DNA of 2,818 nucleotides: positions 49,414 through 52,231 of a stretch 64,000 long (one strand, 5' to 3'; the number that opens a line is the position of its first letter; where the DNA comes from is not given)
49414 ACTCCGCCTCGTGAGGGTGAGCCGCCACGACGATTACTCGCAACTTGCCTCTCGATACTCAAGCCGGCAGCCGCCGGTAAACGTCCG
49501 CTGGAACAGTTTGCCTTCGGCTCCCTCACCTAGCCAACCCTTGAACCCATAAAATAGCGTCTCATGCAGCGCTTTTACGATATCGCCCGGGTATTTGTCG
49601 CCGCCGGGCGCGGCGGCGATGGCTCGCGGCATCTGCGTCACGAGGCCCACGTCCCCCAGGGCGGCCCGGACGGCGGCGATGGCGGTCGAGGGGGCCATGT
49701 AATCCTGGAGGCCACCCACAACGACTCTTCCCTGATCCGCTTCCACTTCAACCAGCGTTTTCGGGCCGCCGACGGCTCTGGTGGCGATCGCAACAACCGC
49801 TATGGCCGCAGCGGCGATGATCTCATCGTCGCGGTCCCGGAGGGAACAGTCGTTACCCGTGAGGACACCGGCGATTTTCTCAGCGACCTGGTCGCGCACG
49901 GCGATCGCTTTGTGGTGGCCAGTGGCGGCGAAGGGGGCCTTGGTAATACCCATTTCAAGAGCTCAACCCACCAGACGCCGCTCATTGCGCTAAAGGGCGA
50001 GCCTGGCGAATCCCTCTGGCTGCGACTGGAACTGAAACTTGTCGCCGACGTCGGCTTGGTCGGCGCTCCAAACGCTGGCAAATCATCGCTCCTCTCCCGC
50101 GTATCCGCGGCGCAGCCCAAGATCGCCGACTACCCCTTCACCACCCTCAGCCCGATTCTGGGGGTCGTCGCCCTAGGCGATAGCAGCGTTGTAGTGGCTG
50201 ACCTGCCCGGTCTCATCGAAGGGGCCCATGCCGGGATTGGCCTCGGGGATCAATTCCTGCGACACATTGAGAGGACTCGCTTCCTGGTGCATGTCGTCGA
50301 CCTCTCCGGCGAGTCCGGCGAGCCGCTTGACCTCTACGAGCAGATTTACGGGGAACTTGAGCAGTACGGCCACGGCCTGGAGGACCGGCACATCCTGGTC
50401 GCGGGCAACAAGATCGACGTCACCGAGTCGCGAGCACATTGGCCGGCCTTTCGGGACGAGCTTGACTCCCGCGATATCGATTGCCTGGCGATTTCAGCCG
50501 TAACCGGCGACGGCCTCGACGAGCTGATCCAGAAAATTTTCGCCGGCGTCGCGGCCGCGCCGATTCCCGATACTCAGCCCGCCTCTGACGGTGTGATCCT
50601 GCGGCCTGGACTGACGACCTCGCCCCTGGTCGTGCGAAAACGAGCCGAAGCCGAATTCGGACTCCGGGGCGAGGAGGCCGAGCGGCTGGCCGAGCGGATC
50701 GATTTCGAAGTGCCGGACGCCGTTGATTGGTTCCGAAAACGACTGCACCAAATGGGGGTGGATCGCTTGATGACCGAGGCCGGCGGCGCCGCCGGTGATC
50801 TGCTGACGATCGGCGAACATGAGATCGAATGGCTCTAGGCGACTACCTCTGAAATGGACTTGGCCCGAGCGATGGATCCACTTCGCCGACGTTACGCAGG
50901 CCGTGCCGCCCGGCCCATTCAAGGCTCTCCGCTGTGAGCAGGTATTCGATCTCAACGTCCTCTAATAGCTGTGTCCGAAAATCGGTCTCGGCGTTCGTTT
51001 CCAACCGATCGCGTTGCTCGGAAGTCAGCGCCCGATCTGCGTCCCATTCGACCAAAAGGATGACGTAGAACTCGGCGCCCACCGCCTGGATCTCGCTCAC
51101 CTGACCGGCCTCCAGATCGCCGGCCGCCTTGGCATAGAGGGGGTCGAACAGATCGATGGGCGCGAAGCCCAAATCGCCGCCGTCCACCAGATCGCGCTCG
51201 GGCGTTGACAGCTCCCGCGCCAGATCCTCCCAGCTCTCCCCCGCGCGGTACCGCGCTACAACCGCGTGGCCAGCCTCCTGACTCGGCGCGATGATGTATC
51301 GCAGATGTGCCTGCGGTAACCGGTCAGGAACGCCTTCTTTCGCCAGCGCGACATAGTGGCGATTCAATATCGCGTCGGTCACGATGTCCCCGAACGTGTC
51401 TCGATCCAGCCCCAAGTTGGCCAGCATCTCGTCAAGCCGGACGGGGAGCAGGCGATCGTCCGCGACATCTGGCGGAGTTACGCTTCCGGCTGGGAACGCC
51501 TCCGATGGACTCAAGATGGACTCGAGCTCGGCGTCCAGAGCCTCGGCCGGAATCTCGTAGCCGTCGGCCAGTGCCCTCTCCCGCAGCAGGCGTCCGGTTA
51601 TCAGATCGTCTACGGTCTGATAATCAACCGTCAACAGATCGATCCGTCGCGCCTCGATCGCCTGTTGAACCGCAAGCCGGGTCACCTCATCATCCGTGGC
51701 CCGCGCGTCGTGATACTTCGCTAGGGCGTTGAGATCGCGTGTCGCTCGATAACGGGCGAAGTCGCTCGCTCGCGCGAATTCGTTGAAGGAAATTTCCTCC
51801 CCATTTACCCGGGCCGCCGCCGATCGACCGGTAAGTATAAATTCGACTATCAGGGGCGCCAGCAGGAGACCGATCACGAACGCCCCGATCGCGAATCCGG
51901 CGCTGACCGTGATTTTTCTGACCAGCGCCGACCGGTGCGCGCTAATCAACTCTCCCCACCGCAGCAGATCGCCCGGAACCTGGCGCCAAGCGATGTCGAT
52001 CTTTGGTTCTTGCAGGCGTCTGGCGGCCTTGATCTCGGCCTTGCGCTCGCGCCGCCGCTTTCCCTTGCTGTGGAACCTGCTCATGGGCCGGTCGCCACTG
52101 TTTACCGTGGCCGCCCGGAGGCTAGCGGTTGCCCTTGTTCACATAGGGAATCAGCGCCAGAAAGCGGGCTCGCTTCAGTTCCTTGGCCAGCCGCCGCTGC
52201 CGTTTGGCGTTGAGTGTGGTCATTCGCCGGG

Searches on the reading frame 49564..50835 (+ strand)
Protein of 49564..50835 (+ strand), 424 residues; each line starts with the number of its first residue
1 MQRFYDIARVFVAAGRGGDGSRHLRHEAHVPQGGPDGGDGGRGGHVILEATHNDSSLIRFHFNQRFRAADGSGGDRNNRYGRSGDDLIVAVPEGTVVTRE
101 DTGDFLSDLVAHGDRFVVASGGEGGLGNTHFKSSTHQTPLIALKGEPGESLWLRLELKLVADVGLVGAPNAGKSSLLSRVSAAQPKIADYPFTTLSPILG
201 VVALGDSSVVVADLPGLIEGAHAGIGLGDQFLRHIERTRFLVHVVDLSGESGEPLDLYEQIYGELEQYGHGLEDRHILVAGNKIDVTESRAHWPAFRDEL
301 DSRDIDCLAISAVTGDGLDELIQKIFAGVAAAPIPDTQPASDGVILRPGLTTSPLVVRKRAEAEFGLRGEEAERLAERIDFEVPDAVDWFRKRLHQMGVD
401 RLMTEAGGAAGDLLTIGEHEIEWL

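Call 12: search_protein_families(library=pfam, proteins=[window:49564-50835:+], max_evalue=0.001)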
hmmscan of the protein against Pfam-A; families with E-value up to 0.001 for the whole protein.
window:49564-50835:+ (424 aa): 4 families
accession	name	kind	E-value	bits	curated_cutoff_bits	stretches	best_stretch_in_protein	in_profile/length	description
PF01018.28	GTP1_OBG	-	1.1e-54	184.7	27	1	6-159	2-155/155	GTP1/OBG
PF01926.29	MMR_HSR1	-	5.4e-23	81.7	21.9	1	162-282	1-112/113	50S ribosome-binding GTPase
PF09269.16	DUF1967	-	1.1e-11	45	27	1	358-423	4-70/70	Domain of unknown function (DUF1967)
PF02421.24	FeoB_N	-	5.6e-09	36.1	27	1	163-324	3-155/156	Ferrous iron transport protein B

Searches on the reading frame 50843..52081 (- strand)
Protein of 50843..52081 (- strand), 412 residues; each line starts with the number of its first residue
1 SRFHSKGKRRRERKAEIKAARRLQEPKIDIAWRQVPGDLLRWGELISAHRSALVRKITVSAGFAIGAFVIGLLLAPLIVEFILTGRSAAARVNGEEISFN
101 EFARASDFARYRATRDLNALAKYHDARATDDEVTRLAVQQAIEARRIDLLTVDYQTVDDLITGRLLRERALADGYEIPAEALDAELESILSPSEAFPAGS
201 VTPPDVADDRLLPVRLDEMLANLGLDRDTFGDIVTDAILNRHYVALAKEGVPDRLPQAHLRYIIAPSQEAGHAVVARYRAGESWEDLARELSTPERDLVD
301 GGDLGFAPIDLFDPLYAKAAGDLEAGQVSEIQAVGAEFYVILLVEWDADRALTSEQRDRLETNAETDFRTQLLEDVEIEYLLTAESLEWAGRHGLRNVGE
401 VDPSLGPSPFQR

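Call 12: search_protein_families(library=pfam, proteins=[window:50843-52081:-], max_evalue=0.001)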
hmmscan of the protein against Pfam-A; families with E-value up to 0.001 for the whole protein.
window:50843-52081:- (412 aa): 4 families
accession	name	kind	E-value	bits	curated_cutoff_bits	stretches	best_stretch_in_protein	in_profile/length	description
PF13624.11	SurA_N_3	-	8.8e-07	29.3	27.2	1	67-189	15-120/162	SurA-like N-terminal domain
PF13623.11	SurA_N_2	-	1.5e-06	28.6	28.5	1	59-141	15-97/145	SurA-like N-terminal domain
PF00639.27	Rotamase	-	1.5e-05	26.3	21.7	1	272-334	23-86/97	PPIC-type PPIASE domain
PF13145.12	Rotamase_2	-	0.00025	22.3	27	0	259-344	24-106/121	PPIC-type PPIASE domain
